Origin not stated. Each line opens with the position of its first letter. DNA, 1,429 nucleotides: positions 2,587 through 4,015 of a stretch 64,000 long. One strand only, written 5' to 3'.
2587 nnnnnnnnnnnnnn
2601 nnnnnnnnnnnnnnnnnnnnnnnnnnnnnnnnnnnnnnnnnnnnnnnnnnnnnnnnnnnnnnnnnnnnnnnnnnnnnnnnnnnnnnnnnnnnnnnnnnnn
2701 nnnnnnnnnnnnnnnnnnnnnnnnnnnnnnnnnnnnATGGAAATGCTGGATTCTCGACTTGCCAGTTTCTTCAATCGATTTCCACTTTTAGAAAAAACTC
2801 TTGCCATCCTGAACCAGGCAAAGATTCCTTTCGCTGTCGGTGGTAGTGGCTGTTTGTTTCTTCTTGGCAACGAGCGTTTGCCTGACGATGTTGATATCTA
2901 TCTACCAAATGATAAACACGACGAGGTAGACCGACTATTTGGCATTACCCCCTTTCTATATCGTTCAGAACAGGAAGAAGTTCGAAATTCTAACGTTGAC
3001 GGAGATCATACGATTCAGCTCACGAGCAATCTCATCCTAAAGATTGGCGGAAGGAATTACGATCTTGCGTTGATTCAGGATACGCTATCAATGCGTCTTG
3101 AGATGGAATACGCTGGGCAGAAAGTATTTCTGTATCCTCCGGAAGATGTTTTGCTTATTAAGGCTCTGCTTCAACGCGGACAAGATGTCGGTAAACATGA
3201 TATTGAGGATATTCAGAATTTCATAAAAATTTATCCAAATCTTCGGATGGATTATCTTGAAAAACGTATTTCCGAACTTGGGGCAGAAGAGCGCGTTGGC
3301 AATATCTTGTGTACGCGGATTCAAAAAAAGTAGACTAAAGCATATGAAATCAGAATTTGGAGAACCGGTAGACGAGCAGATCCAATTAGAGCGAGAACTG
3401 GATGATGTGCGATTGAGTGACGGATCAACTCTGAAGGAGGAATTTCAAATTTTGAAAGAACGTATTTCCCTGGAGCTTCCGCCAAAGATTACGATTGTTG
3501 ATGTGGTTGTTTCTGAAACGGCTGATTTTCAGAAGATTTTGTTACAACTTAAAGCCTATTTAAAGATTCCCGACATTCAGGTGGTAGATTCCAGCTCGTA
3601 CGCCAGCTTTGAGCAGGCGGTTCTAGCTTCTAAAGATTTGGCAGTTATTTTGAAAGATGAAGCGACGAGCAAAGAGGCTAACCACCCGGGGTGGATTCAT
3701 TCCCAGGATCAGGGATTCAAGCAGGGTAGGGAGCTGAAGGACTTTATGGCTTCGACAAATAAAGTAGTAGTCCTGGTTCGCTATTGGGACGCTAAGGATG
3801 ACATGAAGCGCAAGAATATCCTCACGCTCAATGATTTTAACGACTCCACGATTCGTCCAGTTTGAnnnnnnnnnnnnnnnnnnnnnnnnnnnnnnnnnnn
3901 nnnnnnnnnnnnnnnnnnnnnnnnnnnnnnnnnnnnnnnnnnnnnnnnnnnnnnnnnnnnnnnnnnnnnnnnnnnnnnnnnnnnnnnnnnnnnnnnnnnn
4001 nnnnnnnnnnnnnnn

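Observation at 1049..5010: Co-directional cluster of unknowns with a P-loop kinase / nucleotidyltransferase fusion and a Nudix hydrolase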

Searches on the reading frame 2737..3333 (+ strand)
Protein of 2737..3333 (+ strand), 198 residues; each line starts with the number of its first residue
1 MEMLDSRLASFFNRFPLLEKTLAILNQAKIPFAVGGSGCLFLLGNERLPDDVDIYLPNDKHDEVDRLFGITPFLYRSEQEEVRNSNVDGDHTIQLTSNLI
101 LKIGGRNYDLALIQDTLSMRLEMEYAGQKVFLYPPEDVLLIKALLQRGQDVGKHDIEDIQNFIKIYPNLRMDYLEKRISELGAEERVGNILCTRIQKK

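Call 27: search_protein_families(library=pfam, proteins=[window:2737-3333:+], max_evalue=1)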
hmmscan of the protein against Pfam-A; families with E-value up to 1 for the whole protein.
window:2737-3333:+ (198 aa): 4 families
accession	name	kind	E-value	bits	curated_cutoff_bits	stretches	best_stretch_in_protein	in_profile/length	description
PF09970.15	DUF2204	-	0.0036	17.4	20.3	1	19-61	6-49/181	Nucleotidyl transferase of unknown function (DUF2204)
PF10706.15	Aminoglyc_resit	-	0.012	16.2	21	1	19-85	3-71/149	Aminoglycoside-2''-adenylyltransferase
PF14907.12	NTP_transf_5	-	0.031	14.3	31.2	1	47-191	92-241/249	Uncharacterised nucleotidyltransferase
PF19502.5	DUF6036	-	0.088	13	23.6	1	120-180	81-135/164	Nucleotidyltransferase of unknown function (DUF6036)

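Call 28: search_solved_structures(query=A2, max_evalue=10, show_alignments=3)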
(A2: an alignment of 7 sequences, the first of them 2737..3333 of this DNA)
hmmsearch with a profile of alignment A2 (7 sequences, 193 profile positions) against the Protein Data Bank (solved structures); distinct sequences matched with E-value up to 10: 1.
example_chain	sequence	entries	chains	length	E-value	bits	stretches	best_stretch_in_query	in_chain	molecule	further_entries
5uvd_A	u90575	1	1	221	0.0001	25.2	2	19-68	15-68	Nucleotidyltransferase-like protein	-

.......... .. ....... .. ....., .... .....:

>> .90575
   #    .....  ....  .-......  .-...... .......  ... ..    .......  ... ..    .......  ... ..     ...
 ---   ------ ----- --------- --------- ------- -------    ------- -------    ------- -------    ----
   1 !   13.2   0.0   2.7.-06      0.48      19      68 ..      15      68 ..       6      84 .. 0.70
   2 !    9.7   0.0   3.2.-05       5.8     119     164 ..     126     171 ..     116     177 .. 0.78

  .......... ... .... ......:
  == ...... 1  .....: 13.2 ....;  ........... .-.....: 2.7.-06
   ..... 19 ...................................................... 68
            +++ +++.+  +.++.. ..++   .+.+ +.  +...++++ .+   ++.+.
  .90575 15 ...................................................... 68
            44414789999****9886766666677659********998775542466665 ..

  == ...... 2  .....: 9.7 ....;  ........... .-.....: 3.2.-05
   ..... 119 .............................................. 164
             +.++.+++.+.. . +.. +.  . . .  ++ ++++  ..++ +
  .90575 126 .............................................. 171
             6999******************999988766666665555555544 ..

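Call 72: predict_structure(alignment_id=A2)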
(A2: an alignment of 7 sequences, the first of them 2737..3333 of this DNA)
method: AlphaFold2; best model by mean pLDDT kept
length: 198 residues; sequences in the alignment: 7
mean_pLDDT: 89.2   pTM: 0.86
mean pLDDT of the five models: 89.2, 88.2, 86.5, 85.3, 82.4
residues with pLDDT >= 90: 138; 70-90: 43; 50-70: 12; < 50: 5
segments of 3 or more residues with pLDDT < 50: 194-198
pLDDT, mean of each block of 10 residues (from residue 1): 81 95 97 95 91 97 96 90 92 94 92 94 93 95 76 76 88 93 88 53
secondary structure, 60 per line:
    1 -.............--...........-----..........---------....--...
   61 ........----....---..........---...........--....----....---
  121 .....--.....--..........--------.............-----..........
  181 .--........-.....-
elements in order: H2-14 H17-27 E33-35 H36-42 E52-55 H58-68 E73-76 E80-86 E93-103 E106-109 H114-117 E121-125 E128-132 H135-144 H153-165 H171-181 H184-191 H193-197

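Call 74: fold_search(model_id=the predicted structure, library=pdb)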
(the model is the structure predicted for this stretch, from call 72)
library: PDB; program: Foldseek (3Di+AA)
matches with E <= 10: 556; with E <= 0.001: 14
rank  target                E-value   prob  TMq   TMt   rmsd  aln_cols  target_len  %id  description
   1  2ewr                  1.8e-06  1.00  0.57  0.70   3.6       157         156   17  Crystal structure of a putative nucleotidyltransferase (tm1012) from Thermotoga maritima at 1.60 A resolution (released 2005-12-06)
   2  2fcl                  2.4e-06  1.00  0.57  0.70   3.6       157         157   18  Crystal structure of a putative nucleotidyltransferase (tm1012) from Thermotoga maritima at 1.35 A resolution (released 2006-03-14)
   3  4hx0                  9.4e-06  1.00  0.51  0.61   8.8       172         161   17  Crystal structure of a putative nucleotidyltransferase (TM1012) from Thermotoga maritima at 1.87 A resolution (released 2013-09-11)
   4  5kqj_MODEL_1_A        2.8e-05  1.00  0.45  0.47   9.6       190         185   15  Solution Structure of Antibiotic-Resistance Factor ANT(2'')-Ia Reveals Substrate-Regulated Conformation Dynami (released 2017-07-12)
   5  8an4_A                4.2e-05  1.00  0.57  0.58   4.2       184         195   15  MenT1 toxin (rv0078a) from Mycobacterium tuberculosis H37Rv (released 2023-08-02)
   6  5cfu                  4.8e-05  1.00  0.54  0.60   6.1       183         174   16  Crystal Structure of ANT(2")-Ia in complex with adenylyl-2"-tobramycin (released 2016-07-20)
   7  4fo1_A                6.4e-05  1.00  0.47  0.57   5.4       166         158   17  Crystal structure of lincosamide antibiotic adenylyltransferase LnuA, apo (released 2012-07-04)
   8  5cfs                  9.2e-05  1.00  0.53  0.58   6.0       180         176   16  Crystal Structure of ANT(2")-Ia in complex with AMPCPP and tobramycin (released 2016-03-16)
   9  5uvd                  9.2e-05  1.00  0.42  0.39   8.2       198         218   19  Crystal structure of an antigenic nucleotidyltransferase-like protein from Paracoccidioides brasiliensis (released 2018-01-31)
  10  4wqk                  1.3e-04  1.00  0.53  0.59   6.0       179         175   16  Crystal structure of aminoglycoside nucleotidylyltransferase ANT(2")-Ia, apo form (released 2014-11-12)
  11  8an4_B                2.4e-04  1.00  0.55  0.57   4.3       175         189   15  MenT1 toxin (rv0078a) from Mycobacterium tuberculosis H37Rv (released 2023-08-02)
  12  8an5_B                3.2e-04  1.00  0.49  0.53   4.6       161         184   16  MenAT1 toxin-antitoxin complex (rv0078a-rv0078b) from Mycobacterium tuberculosis H37Rv (released 2023-08-02)
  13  4xje                  4.7e-04  1.00  0.54  0.60   6.2       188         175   15  CRYSTAL STRUCTURE OF ANT(2") IN COMPLEX WITH AMP AND TOBRAMYCIN (released 2016-01-20)
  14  8an5_A                8.0e-04  1.00  0.57  0.58   4.7       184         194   16  MenAT1 toxin-antitoxin complex (rv0078a-rv0078b) from Mycobacterium tuberculosis H37Rv (released 2023-08-02)
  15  8rr5                  1.7e-03  1.00  0.41  0.46  10.7       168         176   16  MenT1 toxin (rv0078a) from Mycobacterium tuberculosis H37Rv, phosphorylated at T39 (released 2024-09-11)
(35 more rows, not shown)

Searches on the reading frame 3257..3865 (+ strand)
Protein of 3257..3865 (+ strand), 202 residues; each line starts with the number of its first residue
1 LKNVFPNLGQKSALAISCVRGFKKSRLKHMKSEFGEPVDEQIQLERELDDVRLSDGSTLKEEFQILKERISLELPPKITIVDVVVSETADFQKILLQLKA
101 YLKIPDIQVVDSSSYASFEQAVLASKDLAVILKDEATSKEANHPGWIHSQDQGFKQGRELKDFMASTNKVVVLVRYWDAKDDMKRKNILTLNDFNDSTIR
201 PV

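Call 3: search_protein_families(library=pfam, proteins=[window:3257-3865:+], max_evalue=0.1)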
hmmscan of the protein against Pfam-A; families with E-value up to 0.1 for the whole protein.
window:3257-3865:+ (202 aa): 1 family
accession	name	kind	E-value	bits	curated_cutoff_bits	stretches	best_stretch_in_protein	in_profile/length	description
PF08377.15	MAP2_projctn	-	0.041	12.4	27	1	56-125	788-858/1134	MAP2/Tau projection domain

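Call 4: search_protein_families(library=padloc, proteins=[window:3257-3865:+], max_evalue=0.1)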
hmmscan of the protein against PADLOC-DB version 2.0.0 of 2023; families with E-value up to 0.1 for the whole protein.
window:3257-3865:+ (202 aa): 0 families

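Call 19: search_protein_families(library=ncbifam, proteins=[window:3257-3865:+], max_evalue=0.1)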
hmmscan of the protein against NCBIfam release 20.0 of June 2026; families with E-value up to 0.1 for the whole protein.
window:3257-3865:+ (202 aa): 1 family
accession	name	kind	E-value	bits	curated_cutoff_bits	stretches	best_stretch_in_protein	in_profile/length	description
NF008022.0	PRK10752.1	subfamily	0.012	15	288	1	59-160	223-323/329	sulfate ABC transporter substrate-binding protein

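Call 20: search_protein_families(library=phrogs, proteins=[window:3257-3865:+], max_evalue=0.01)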
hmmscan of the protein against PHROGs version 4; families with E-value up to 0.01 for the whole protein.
window:3257-3865:+ (202 aa): 0 families

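Call 61: search_solved_structures(query=window:3344-3865:+, max_evalue=1)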
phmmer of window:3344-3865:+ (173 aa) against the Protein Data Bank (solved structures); distinct sequences matched with E-value up to 1: 16.
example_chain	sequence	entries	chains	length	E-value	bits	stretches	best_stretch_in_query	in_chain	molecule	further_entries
4ywi_A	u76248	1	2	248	0.53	13.6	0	42-114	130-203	Triosephosphate isomerase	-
3pvf_A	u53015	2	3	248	0.56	13.5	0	21-114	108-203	Triosephosphate isomerase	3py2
4z0s_A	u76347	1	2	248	0.59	13.4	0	42-114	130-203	Triosephosphate isomerase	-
4zz9_A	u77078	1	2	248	0.63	13.3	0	42-114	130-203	Triosephosphate isomerase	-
3pwa_A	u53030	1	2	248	0.66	13.3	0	22-114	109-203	Triosephosphate isomerase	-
2vfd_A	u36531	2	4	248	0.68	13.2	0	42-114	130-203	TRIOSEPHOSPHATE ISOMERASE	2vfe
5xef_A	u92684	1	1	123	0.74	13.1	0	13-70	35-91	Flagellar protein fliS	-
2vff_A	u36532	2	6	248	0.85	12.9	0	42-114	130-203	TRIOSEPHOSPHATE ISOMERASE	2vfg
3psv_A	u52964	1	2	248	0.88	12.9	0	42-114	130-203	Triosephosphate isomerase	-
4yxg_A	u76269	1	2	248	0.9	12.8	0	42-114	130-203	Triosephosphate isomerase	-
1lyx_A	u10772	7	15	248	0.91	12.8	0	42-114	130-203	Triosephosphate Isomerase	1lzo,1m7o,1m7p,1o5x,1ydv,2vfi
5brb_A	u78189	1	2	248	0.91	12.8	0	42-114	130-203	Triosephosphate isomerase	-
2vfh_A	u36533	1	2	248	0.94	12.8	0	42-114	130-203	TRIOSEPHOSPHATE ISOMERASE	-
5bnk_A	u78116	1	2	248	0.94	12.8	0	42-114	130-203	Triosephosphate isomerase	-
3psw_A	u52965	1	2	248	0.95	12.8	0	42-114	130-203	Triosephosphate isomerase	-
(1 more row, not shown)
